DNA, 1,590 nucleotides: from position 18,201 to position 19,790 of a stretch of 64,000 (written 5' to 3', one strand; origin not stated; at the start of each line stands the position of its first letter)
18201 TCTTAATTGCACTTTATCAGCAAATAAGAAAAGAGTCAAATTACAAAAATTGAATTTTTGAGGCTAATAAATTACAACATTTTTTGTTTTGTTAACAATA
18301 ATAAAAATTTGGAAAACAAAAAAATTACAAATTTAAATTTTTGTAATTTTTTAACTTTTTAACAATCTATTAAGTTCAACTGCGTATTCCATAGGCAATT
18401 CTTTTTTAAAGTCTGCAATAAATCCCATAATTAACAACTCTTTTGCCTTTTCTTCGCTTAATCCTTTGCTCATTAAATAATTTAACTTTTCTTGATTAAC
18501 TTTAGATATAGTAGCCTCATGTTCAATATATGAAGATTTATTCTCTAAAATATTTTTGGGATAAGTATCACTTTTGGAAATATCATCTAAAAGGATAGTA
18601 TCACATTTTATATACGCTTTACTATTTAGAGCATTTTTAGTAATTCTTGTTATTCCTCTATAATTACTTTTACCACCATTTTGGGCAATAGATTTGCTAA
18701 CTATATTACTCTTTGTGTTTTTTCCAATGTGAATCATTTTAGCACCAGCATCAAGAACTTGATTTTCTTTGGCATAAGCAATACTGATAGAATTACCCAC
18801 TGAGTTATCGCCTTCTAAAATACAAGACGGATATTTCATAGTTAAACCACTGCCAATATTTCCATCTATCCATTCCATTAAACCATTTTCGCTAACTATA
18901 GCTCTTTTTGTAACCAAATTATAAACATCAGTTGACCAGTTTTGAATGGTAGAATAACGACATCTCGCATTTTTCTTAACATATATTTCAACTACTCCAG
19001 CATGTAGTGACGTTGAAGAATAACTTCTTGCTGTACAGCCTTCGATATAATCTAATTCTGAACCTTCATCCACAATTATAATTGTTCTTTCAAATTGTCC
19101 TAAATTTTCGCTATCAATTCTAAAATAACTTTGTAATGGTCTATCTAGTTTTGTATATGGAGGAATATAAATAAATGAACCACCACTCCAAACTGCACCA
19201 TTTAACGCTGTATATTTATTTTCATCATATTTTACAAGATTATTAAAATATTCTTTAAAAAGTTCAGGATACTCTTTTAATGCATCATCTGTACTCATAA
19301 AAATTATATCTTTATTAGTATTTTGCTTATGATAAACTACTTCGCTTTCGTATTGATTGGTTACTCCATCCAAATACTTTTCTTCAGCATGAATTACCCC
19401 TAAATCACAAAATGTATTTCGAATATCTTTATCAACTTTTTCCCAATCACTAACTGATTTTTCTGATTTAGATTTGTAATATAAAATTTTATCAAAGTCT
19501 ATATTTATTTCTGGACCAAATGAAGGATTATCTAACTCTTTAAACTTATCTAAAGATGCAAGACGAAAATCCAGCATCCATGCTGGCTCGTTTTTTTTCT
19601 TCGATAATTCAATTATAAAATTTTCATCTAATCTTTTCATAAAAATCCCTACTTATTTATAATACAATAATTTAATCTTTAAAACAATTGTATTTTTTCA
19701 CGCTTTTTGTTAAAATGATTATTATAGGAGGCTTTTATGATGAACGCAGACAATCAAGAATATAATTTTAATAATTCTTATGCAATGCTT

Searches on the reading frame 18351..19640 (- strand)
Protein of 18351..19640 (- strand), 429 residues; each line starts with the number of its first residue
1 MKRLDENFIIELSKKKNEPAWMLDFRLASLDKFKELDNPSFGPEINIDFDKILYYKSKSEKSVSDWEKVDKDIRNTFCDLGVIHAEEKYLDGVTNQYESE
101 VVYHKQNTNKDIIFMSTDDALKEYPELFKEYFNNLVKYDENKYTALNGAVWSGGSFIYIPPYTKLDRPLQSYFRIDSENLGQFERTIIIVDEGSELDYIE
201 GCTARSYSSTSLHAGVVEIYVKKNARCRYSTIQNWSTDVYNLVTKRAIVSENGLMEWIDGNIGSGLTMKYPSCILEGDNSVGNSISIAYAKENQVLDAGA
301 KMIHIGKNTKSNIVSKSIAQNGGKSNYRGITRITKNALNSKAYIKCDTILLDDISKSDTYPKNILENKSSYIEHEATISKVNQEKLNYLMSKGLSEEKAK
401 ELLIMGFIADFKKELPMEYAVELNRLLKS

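Call 61: search_protein_families(library=pfam, proteins=[window:18351-19640:-], max_evalue=0.00001)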
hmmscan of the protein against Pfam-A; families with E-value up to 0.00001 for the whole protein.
window:18351-19640:- (429 aa): 2 families
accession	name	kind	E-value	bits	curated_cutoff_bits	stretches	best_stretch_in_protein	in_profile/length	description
PF01458.23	SUFBD_core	-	5.2e-78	262.1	27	1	173-407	1-232/232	SUF system FeS cluster assembly, SufBD core domain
PF19295.5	SufBD_N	-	1.1e-10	41.9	23.5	1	93-170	94-171/172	SufBD protein N-terminal region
